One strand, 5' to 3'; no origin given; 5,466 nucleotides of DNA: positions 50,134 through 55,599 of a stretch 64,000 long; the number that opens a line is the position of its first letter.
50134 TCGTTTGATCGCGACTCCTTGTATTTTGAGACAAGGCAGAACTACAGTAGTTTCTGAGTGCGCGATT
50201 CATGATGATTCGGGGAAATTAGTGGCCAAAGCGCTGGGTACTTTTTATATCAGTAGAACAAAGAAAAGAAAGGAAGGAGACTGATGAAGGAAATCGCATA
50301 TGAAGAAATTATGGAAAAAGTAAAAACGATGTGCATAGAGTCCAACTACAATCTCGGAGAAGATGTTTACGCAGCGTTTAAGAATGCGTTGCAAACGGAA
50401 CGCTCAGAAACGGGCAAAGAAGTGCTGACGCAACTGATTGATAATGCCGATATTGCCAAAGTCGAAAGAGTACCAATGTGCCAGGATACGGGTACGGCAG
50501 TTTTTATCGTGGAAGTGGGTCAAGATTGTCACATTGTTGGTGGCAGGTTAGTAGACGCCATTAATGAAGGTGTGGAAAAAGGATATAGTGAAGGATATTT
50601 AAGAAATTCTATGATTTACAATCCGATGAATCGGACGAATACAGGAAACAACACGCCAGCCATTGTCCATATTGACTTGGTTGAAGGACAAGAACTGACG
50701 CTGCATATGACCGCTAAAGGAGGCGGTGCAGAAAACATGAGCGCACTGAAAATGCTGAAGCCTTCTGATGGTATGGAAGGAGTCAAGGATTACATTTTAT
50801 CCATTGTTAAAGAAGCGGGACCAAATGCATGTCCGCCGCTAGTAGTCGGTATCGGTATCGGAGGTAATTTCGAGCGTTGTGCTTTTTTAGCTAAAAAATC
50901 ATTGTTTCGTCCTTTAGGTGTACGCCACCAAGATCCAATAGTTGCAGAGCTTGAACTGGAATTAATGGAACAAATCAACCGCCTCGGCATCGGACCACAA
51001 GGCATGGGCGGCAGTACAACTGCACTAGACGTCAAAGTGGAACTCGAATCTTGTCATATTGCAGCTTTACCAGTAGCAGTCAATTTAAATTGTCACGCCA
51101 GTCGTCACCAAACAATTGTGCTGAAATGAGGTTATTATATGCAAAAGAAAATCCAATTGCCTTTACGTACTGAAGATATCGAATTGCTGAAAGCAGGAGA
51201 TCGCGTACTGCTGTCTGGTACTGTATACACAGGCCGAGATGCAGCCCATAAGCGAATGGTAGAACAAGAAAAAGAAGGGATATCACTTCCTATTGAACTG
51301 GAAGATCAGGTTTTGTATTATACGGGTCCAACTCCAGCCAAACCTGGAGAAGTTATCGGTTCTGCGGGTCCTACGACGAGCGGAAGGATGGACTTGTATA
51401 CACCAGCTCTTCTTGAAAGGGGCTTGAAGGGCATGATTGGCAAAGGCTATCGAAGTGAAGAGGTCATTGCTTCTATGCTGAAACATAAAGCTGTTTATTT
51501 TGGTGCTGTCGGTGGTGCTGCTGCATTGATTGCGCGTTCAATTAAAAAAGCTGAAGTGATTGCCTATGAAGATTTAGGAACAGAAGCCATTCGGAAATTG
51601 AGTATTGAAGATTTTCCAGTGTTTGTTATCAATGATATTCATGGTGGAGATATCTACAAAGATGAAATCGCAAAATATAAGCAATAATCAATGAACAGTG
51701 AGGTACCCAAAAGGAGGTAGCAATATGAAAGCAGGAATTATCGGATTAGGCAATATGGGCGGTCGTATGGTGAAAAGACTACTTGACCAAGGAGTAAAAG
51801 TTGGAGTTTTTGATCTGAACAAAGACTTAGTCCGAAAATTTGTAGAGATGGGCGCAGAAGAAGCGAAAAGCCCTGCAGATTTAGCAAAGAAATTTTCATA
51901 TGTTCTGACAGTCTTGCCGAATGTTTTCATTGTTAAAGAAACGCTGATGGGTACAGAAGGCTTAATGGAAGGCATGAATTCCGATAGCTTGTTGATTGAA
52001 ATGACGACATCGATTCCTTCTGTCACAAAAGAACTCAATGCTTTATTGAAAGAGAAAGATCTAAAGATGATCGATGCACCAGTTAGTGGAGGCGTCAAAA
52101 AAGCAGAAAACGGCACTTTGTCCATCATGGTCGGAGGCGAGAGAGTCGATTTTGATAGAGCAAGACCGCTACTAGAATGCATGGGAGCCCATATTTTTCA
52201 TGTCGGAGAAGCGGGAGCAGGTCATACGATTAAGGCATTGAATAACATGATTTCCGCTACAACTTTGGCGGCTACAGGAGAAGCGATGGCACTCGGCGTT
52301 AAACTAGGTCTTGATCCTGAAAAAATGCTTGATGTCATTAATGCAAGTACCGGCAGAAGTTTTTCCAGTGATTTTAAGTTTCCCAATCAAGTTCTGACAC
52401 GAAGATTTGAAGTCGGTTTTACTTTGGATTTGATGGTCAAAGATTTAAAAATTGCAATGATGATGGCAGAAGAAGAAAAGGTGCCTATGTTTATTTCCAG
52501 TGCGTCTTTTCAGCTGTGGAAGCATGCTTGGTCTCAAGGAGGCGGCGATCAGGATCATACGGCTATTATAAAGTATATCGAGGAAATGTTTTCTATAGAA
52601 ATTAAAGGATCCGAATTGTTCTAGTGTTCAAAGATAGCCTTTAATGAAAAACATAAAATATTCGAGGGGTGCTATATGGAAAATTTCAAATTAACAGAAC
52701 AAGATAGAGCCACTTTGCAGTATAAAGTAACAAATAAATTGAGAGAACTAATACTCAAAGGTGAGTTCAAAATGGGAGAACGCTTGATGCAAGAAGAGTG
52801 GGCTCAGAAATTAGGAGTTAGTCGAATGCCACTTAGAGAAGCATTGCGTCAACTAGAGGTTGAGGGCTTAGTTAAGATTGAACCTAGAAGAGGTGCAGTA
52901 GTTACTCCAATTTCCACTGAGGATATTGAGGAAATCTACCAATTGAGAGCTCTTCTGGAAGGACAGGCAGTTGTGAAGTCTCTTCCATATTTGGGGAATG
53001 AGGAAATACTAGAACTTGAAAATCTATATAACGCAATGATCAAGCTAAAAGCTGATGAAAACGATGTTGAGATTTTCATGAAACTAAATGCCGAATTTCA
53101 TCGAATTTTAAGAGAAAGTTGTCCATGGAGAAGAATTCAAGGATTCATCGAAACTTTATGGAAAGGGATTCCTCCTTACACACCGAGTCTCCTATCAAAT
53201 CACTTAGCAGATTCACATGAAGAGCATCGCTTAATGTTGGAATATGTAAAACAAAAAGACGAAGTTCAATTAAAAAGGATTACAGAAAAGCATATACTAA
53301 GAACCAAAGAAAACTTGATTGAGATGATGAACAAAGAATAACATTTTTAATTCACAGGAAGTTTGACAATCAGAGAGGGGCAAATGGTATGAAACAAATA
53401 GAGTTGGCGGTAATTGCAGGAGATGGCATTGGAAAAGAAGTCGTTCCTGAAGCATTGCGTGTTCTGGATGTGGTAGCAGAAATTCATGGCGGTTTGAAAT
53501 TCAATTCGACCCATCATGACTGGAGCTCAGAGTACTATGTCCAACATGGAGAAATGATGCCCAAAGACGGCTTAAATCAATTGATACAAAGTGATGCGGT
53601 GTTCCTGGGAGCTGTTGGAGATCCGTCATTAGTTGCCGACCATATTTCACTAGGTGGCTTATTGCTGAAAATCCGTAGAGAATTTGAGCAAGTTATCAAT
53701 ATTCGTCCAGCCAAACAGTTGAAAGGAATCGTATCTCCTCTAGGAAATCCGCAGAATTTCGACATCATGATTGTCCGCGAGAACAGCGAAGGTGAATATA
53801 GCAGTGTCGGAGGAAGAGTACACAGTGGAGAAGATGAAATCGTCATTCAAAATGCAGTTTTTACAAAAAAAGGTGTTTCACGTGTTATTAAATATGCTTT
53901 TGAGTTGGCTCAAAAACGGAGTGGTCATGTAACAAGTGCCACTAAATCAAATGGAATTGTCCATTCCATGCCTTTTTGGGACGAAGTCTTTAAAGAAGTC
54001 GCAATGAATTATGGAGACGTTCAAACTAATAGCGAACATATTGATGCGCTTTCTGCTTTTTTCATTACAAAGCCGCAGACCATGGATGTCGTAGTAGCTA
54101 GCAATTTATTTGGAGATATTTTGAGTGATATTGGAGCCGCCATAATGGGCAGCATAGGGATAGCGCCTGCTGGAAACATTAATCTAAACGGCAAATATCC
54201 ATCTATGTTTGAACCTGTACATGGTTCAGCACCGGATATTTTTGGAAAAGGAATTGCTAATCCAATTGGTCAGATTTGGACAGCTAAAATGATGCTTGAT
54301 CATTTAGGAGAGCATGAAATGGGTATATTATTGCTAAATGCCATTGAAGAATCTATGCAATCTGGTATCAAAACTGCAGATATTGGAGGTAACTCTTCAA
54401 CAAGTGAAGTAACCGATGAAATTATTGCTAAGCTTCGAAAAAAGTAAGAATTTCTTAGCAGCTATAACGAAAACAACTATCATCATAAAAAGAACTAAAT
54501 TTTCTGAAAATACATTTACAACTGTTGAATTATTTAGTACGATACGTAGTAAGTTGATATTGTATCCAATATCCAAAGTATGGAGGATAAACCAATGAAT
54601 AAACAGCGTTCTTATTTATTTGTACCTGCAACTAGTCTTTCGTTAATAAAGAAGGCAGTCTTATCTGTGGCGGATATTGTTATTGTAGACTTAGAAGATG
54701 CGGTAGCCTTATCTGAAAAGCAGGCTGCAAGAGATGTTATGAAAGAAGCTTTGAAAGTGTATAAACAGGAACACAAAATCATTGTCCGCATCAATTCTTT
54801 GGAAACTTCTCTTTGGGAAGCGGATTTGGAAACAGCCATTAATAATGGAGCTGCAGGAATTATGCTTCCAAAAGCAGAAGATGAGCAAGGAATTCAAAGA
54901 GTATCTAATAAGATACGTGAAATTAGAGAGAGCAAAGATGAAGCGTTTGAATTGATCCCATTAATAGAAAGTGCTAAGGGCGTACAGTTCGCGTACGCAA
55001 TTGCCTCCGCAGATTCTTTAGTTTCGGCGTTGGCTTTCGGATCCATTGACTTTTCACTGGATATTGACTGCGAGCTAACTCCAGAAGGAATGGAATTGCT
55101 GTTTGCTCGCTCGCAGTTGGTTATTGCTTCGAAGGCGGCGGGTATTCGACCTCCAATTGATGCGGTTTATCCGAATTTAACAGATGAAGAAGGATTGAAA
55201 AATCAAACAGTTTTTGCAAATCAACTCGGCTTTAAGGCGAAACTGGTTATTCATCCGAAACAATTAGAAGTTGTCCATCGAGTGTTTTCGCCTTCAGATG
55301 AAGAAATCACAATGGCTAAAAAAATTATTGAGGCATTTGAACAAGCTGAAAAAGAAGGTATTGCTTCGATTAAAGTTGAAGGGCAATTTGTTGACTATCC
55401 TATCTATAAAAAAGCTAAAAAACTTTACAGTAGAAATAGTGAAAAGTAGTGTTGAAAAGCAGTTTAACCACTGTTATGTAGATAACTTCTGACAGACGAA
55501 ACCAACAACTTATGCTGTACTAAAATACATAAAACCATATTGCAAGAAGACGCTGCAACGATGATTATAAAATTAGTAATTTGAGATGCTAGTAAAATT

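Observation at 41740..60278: ~18.5 kb branched C4/C5-dicarboxylate catabolic island: a probable Firmicute itaconate/methylsuccinate/citramalate pathway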

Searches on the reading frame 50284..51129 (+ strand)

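Call 3: search_protein_families(library=pfam, proteins=[window:50284-51129:+])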
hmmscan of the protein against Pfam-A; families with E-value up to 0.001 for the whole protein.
window:50284-51129:+ (281 aa): 1 family
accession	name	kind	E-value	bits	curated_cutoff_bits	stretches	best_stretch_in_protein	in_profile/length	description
PF05681.19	Fumerase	-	1.4e-113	379.2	25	1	11-278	2-269/270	Fumarate hydratase (Fumerase)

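Call 5: search_protein_families(library=ncbifam, proteins=[window:50284-51129:+], max_evalue=0.00001)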
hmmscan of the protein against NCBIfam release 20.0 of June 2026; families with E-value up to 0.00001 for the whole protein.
window:50284-51129:+ (281 aa): 6 families
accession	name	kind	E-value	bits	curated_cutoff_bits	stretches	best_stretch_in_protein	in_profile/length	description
NF004885.0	PRK06246.1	equivalog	1.3e-122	408.4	276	1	1-279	1-278/279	fumarate hydratase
TIGR00722.1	ttdA_fumA_fumB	subfamily_domain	1.1e-98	329.8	100.65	1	9-279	1-272/273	hydrolyase, tartrate alpha subunit/fumarate domain protein, Fe-S type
NF006084.0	PRK08230.1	equivalog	2.8e-54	184.2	365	1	6-280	11-287/303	L(+)-tartrate dehydratase subunit alpha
NF011920.0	PRK15391.1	subfamily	8e-26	90.4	1094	1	37-275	76-323/548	class I fumarate hydratase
NF011919.0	PRK15390.1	equivalog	4.9e-25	87.8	1105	1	38-275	77-323/548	class I fumarate hydratase FumA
NF011921.0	PRK15392.1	equivalog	7.8e-23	80.8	1060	1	39-275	77-322/550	class I fumarate hydratase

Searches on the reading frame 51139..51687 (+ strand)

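Call 4: search_protein_families(library=pfam, proteins=[window:51139-51687:+])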
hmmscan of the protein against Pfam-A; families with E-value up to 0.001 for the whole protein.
window:51139-51687:+ (182 aa): 1 family
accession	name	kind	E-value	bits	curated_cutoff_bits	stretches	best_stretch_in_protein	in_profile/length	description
PF05683.17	Fumerase_C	-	7.5e-60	202.2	22.2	1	7-175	31-204/205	Fumarase C-terminus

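Call 6: search_protein_families(library=ncbifam, proteins=[window:51139-51687:+], max_evalue=0.00001)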
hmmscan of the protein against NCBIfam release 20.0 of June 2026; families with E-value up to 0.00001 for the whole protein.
window:51139-51687:+ (182 aa): 8 families
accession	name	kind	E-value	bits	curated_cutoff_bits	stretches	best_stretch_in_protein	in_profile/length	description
NF005310.0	PRK06842.1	equivalog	1.7e-84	282.2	238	1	1-181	1-181/185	Fe-S-containing hydro-lyase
TIGR00723.1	ttdB_fumA_fumB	subfamily_domain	1.8e-49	167.9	145.15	1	12-174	1-168/169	FumA C-terminus/TtdB family hydratase beta subunit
NF004708.0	PRK06043.1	equivalog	6.9e-43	146.4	269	1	1-175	1-178/192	fumarate hydratase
NF006253.0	PRK08395.1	equivalog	1.3e-41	142.1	244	1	3-174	3-164/166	fumarate hydratase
NF011919.0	PRK15390.1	equivalog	1.2e-35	122.7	1105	1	21-175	381-537/548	class I fumarate hydratase FumA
NF011920.0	PRK15391.1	subfamily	1.9e-35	122.2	1094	1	21-179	381-541/548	class I fumarate hydratase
NF011921.0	PRK15392.1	equivalog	2.2e-28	99.1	1060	1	11-173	370-534/550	class I fumarate hydratase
NF006082.0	PRK08228.1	equivalog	2.9e-25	89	264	1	1-181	2-187/205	L(+)-tartrate dehydratase subunit beta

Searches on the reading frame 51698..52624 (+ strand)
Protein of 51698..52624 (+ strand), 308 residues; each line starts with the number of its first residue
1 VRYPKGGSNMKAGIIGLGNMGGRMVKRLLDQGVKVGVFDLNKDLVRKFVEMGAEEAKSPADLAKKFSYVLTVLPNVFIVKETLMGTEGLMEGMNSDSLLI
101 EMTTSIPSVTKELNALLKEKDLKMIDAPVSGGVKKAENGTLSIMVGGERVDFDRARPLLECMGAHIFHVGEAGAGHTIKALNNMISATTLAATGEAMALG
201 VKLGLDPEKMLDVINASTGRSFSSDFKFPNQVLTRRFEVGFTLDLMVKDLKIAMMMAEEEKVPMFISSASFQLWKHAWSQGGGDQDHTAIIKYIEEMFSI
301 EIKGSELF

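Call 4: search_protein_families(library=pfam, proteins=[window:51698-52624:+])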
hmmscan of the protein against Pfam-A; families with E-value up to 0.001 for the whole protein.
window:51698-52624:+ (308 aa): 4 families
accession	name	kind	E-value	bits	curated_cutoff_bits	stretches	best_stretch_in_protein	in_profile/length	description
PF03446.21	NAD_binding_2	-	7.3e-48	163.1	21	1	12-170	2-161/161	NAD binding domain of 6-phosphogluconate dehydrogenase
PF14833.11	NAD_binding_11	-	7.1e-43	146.2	30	1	173-294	1-122/122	NAD-binding of NADP-dependent 3-hydroxyisobutyrate dehydrogenase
PF02826.25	2-Hacid_dh_C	-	1.1e-05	25.3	25.1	1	8-123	35-147/178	D-isomer specific 2-hydroxyacid dehydrogenase, NAD binding domain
PF03807.23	F420_oxidored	-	0.00095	20.2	21.6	0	12-64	2-58/94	NADP oxidoreductase coenzyme F420-dependent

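Call 6: search_protein_families(library=ncbifam, proteins=[window:51698-52624:+], max_evalue=0.00001)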
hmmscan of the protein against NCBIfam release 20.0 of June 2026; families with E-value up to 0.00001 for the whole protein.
window:51698-52624:+ (308 aa): 10 families
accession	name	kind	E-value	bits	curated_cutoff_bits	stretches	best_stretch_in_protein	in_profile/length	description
NF008592.0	PRK11559.1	equivalog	5.2e-75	252.5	397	1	9-303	2-295/296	2-hydroxy-3-oxopropionate reductase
TIGR01692.1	HIBADH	equivalog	6e-73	245.7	291.6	1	15-294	2-287/288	3-hydroxyisobutyrate dehydrogenase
NF012005.0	PRK15461.1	equivalog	1.7e-65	221.2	348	1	13-295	5-287/298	sulfolactaldehyde 3-reductase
TIGR01505.1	tartro_sem_red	equivalog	1.3e-64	218.3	340.75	1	11-299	1-288/291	2-hydroxy-3-oxopropionate reductase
NF043037.1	ThreonDh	equivalog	3.1e-63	213.9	350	1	9-295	2-288/297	L-threonate dehydrogenase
NF011633.0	PRK15059.1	equivalog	7.6e-38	130.3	451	1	10-298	1-287/292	2-hydroxy-3-oxopropionate reductase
NF007161.0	PRK09599.1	subfamily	2.8e-29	102.3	271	1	10-199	1-193/302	NADP-dependent phosphogluconate dehydrogenase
TIGR00872.1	gnd_rel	equivalog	1.3e-21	77.1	297.2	1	10-200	1-192/299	phosphogluconate dehydrogenase (NAD(+)-dependent, decarboxylating)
NF006765.0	PRK09287.1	equivalog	1e-18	67.5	413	1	10-215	4-220/476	NADP-dependent phosphogluconate dehydrogenase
TIGR00873.1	gnd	equivalog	1.1e-15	57.5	426.7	1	12-215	2-216/467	decarboxylating NADP(+)-dependent phosphogluconate dehydrogenase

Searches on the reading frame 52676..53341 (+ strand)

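Call 4: search_protein_families(library=pfam, proteins=[window:52676-53341:+])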
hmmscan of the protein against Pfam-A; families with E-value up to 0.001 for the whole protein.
window:52676-53341:+ (221 aa): 2 families
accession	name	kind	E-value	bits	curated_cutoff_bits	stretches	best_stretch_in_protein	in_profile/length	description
PF00392.27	GntR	-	2e-18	66.2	27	1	17-76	4-64/64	Bacterial regulatory proteins, gntR family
PF07729.17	FCD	-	6.7e-18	65.7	24.3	1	86-207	1-123/125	FCD domain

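Call 6: search_protein_families(library=ncbifam, proteins=[window:52676-53341:+], max_evalue=0.00001)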
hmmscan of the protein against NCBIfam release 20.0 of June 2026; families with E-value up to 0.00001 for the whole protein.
window:52676-53341:+ (221 aa): 14 families
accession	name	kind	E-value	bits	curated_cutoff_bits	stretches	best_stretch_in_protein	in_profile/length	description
TIGR03338.1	phnR_burk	equivalog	9.1e-30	103.8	271.5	1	12-212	10-211/212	phosphonate utilization associated transcriptional regulator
NF008504.0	PRK11414.1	equivalog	2.1e-16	60.3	225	1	12-198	10-199/221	GntR family transcriptional regulator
NF003011.0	PRK03837.1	subfamily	6.4e-14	52.1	260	1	10-78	10-79/241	transcriptional regulator NanR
NF008576.0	PRK11534.1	equivalog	3.5e-12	46.5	218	1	19-211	13-214/225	DNA-binding transcriptional regulator CsiR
NF007588.0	PRK10225.1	equivalog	6e-09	35.6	442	1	16-86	12-81/257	Uxu operon transcriptional regulator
NF052282.1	PLP_TF_PdxR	equivalog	1.8e-08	33.9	320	1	16-86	4-75/448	MocR-like pyridoxine biosynthesis transcription factor PdxR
TIGR02018.2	his_ut_repres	equivalog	5.3e-08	32.5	220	1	17-80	3-67/226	histidine utilization transcriptional repressor HutC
NF007741.0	PRK10421.1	equivalog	8.4e-08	31.9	311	1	14-73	8-66/262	transcriptional regulator LldR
NF007442.0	PRK09990.1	equivalog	1.5e-07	31.1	301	1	9-83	6-81/256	transcriptional regulator GlcC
TIGR03337.1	phnR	equivalog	2.8e-07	30.4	296.75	1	17-79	5-68/231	phosphonate utilization transcriptional regulator PhnR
NF007001.0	PRK09464.1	equivalog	2.9e-07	30.3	330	1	14-68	11-66/254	pyruvate dehydrogenase complex transcriptional repressor PdhR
NF008571.0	PRK11523.1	equivalog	2.4e-06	27.2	396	1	13-82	8-76/258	transcriptional regulator ExuR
NF052281.1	rhizopine_MocR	equivalog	3.6e-06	25.9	650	1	3-85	8-91/479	rhizopine catabolism transcriptional regulator MocR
TIGR02325.1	C_P_lyase_phnF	equivalog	4e-06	26.5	156.8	1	13-77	8-73/238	phosphonate metabolism transcriptional regulator PhnF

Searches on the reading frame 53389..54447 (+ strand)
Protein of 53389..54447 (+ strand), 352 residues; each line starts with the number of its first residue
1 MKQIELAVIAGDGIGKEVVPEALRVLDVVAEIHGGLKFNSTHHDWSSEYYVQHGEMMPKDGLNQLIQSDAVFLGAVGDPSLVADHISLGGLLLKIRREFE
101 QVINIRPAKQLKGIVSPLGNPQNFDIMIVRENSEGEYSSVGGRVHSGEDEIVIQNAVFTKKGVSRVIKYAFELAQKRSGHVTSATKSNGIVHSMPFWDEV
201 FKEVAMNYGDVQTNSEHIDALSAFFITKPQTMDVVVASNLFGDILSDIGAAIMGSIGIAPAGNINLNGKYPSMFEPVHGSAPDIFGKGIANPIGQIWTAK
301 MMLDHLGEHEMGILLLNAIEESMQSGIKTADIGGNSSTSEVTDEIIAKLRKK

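Call 4: search_protein_families(library=pfam, proteins=[window:53389-54447:+])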
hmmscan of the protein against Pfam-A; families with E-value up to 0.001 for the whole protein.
window:53389-54447:+ (352 aa): 1 family
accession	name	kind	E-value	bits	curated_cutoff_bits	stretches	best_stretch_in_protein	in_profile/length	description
PF00180.25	Iso_dh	-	1e-86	291.8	27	1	6-345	2-348/348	Isocitrate/isopropylmalate dehydrogenase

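Call 6: search_protein_families(library=ncbifam, proteins=[window:53389-54447:+], max_evalue=0.00001)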
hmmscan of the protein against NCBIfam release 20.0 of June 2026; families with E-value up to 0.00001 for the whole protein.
window:53389-54447:+ (352 aa): 16 families
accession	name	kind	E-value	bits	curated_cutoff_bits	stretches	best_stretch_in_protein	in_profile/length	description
NF006048.0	PRK08194.1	equivalog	1.4e-187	622.9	501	1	1-351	1-351/352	tartrate dehydrogenase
TIGR02089.1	TTC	equivalog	1.4e-171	570.2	470.4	1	1-348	1-351/352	tartrate dehydrogenase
NF002898.0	PRK03437.1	equivalog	9.5e-111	370.4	393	1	2-349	3-345/347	3-isopropylmalate dehydrogenase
TIGR02088.1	LEU3_arch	subfamily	1e-88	297.7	409.8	1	6-346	1-324/324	isopropylmalate/isohomocitrate dehydrogenases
NF040626.1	AksF2_Meth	equivalog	6.6e-83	278.7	540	1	4-351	2-332/333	homoisocitrate dehydrogenase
NF040619.1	AksF_Meth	equivalog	3.4e-76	256.5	500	1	6-345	4-343/343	homoisocitrate dehydrogenase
TIGR00169.1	leuB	equivalog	7.1e-72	242.3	353.2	1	6-348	2-348/349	3-isopropylmalate dehydrogenase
NF006529.0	PRK08997.1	equivalog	2.1e-66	224.2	510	1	2-349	2-335/335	isocitrate dehydrogenase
NF006673.0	PRK09222.1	equivalog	1.5e-65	222.1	509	1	2-351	3-343/482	NADP-dependent isocitrate dehydrogenase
NF040855.1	iso_homocit_dh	equivalog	4.5e-62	210.3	680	1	6-349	4-319/345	isocitrate--homoisocitrate dehydrogenase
TIGR00175.1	mito_nad_idh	equivalog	2.2e-57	194.7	432.4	1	5-349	5-334/334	isocitrate dehydrogenase (NAD(+))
TIGR02924.1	ICDH_alpha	equivalog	6.3e-54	183.8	561.35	1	5-345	2-333/473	isocitrate dehydrogenase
TIGR00183.1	prok_nadp_idh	equivalog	9.8e-36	123.5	567.3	2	207-333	270-394/417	isocitrate dehydrogenase (NADP(+))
NF005425.0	PRK07006.1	equivalog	1.2e-32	113.2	490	2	209-332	273-393/416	NADP-dependent isocitrate dehydrogenase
NF005036.0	PRK06451.1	equivalog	2.3e-32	112.3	484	2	206-348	263-407/412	NADP-dependent isocitrate dehydrogenase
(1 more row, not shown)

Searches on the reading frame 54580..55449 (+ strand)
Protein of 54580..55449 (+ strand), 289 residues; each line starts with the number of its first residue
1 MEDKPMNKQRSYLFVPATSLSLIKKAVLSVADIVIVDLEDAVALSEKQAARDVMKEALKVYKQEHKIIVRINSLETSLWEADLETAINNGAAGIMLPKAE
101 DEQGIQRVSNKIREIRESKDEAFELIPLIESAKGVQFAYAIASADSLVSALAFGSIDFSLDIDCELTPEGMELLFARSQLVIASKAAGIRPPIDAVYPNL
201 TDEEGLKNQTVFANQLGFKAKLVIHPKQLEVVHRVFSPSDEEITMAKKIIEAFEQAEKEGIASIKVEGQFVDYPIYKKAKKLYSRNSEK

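Call 4: search_protein_families(library=pfam, proteins=[window:54580-55449:+])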
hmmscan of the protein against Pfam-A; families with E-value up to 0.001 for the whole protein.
window:54580-55449:+ (289 aa): 2 families
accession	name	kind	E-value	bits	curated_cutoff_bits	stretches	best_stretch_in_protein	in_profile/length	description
PF03328.21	HpcH_HpaI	-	7e-46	156.7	25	1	10-226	1-221/221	HpcH/HpaI aldolase/citrate lyase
PF15617.12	C-C_Bond_Lyase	-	4.9e-15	55.9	28.4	2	13-136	11-144/320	C-C_Bond_Lyase of the TIM-Barrel fold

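Call 6: search_protein_families(library=ncbifam, proteins=[window:54580-55449:+], max_evalue=0.00001)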
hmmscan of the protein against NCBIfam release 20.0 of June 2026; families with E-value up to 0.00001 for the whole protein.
window:54580-55449:+ (289 aa): 3 families
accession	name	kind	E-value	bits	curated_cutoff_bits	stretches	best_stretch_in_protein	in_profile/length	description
TIGR01588.1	citE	equivalog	8.7e-65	218.6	443.4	1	9-282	3-279/288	citrate (pro-3S)-lyase subunit beta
NF038242.1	RipC_Ccl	equivalog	3.7e-51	174.2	375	1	10-285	2-267/268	itaconate degradation C-C-lyase RipC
NF041626.1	malyCoAlyase_Halo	equivalog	4.5e-16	58.7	500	1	29-278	32-305/340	L-malyl-CoA/beta-methylmalyl-CoA lyase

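Call 36: search_solved_structures(query=window:54580-55449:+, max_evalue=1e-10)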
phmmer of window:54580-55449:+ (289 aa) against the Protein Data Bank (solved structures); distinct sequences matched with E-value up to 1e-10: 13.
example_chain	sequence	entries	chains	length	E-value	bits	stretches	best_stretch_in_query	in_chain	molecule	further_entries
9nzb_A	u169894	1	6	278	3.5e-39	138.1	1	6-287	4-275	Acyl-CoA lyase beta chain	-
8khl_A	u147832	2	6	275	6e-39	137.3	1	10-287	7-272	Probable acyl-CoA lyase beta chain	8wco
5vxc_A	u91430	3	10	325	8.1e-36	127.1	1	9-281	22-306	Citrate lyase subunit beta-like protein, mitochondrial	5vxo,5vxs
1sgj_A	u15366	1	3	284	2.1e-34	122.5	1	8-285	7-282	citrate lyase, beta subunit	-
5ugr_A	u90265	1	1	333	5.8e-33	117.7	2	174-283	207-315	Malyl-CoA lyase/beta-methylmalyl-CoA lyase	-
3qll_A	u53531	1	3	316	1.3e-30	110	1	8-285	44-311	Citrate lyase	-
4l9y_A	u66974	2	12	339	1.2e-28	103.5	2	5-167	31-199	Malyl-CoA lyase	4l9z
6aq4_A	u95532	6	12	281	3.6e-26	95.5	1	11-286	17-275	Citrate lyase subunit beta-like protein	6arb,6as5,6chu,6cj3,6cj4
1z6k_A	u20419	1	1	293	4.2e-26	95.3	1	11-286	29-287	Citrate Lyase beta subunit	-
1u5v_A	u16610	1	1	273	1.6e-25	93.4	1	12-286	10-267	citE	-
1u5h_A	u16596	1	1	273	3e-25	92.4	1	12-286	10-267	citE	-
4l7z_A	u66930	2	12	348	1.5e-12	50.8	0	26-160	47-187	HpcH/HpaI aldolase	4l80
6kin_A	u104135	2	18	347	1.9e-11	47.2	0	26-160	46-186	HpcH/HpaI aldolase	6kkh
